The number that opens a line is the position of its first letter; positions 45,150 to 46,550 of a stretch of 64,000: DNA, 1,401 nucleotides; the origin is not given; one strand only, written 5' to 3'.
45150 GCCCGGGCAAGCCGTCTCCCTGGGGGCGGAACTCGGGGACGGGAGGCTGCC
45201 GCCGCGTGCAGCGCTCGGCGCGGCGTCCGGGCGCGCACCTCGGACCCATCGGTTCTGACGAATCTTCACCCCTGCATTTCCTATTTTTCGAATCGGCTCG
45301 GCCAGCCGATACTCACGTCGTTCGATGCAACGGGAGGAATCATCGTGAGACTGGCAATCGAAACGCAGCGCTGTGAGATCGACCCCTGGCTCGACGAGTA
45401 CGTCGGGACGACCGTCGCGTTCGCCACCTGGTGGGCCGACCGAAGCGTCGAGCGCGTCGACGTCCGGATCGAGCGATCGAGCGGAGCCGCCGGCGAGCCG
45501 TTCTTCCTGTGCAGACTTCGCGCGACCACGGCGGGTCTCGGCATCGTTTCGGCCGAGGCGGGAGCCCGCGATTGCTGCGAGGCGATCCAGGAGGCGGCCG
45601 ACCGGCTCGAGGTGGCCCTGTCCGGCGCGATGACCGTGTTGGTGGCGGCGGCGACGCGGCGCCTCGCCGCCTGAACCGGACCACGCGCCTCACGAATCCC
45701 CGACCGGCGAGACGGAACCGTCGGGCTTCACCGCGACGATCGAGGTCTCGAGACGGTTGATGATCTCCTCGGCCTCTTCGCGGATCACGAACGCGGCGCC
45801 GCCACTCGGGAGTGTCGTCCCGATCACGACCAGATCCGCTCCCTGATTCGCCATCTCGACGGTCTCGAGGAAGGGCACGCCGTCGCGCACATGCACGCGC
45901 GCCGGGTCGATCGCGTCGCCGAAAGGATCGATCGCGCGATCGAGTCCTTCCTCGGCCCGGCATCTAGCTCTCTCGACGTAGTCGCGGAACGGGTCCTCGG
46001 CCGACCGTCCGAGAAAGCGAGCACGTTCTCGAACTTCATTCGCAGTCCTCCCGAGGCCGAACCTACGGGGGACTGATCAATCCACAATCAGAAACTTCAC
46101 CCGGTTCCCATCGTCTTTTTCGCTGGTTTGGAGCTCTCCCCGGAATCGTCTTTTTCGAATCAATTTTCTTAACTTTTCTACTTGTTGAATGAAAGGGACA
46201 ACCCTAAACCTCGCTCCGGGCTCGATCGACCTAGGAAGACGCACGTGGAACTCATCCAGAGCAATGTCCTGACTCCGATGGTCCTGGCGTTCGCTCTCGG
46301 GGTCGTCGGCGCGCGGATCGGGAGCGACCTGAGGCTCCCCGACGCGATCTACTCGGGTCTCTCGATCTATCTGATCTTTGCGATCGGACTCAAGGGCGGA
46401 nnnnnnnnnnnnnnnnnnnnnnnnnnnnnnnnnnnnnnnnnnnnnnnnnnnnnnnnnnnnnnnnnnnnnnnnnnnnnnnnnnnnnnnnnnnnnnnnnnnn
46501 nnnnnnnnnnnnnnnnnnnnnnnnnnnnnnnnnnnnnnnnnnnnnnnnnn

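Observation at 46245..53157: Nine-gene translationally coupled operon fusing an SbtA/SbtB-like module to a complete Mrp (MrpABCDEFG) antiporter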

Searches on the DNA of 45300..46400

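Call 45: search_rna_families(source=window, start=45300, end=46400, threshold=evalue, max_evalue=5)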
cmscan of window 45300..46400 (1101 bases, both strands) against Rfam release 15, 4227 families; matches with E-value up to 5: 0.
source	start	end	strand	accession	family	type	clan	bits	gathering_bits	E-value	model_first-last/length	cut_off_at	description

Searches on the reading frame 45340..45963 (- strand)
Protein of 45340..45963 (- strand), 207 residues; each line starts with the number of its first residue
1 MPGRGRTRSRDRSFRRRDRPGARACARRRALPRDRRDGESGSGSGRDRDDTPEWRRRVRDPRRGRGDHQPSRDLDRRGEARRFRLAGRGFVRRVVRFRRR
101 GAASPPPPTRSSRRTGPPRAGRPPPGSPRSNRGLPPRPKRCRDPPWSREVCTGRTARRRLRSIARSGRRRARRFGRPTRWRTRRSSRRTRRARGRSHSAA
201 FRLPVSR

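Call 7: search_protein_families(library=pfam, proteins=[window:45340-45963:-], max_evalue=0.01)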
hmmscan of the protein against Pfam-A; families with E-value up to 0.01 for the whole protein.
window:45340-45963:- (207 aa): 0 families

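Call 33: search_protein_families(library=pfam, proteins=[window:45340-45963:-], max_evalue=0.01)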
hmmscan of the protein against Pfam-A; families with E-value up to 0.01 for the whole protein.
window:45340-45963:- (207 aa): 0 families

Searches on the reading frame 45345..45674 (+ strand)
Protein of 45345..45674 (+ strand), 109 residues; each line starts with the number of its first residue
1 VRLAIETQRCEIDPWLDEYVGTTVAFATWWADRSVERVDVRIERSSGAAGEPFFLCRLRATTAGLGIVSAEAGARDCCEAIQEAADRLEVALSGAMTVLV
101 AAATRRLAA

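Call 56: search_protein_families(library=pfam, proteins=[window:45345-45674:+], max_evalue=0.01)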
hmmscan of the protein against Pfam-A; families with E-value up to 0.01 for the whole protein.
window:45345-45674:+ (109 aa): 1 family
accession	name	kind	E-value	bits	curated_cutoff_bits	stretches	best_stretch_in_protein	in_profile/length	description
PF02482.25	Ribosomal_S30AE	-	0.00036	21.7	23.7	1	5-92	3-80/88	Sigma 54 modulation protein / S30EA ribosomal protein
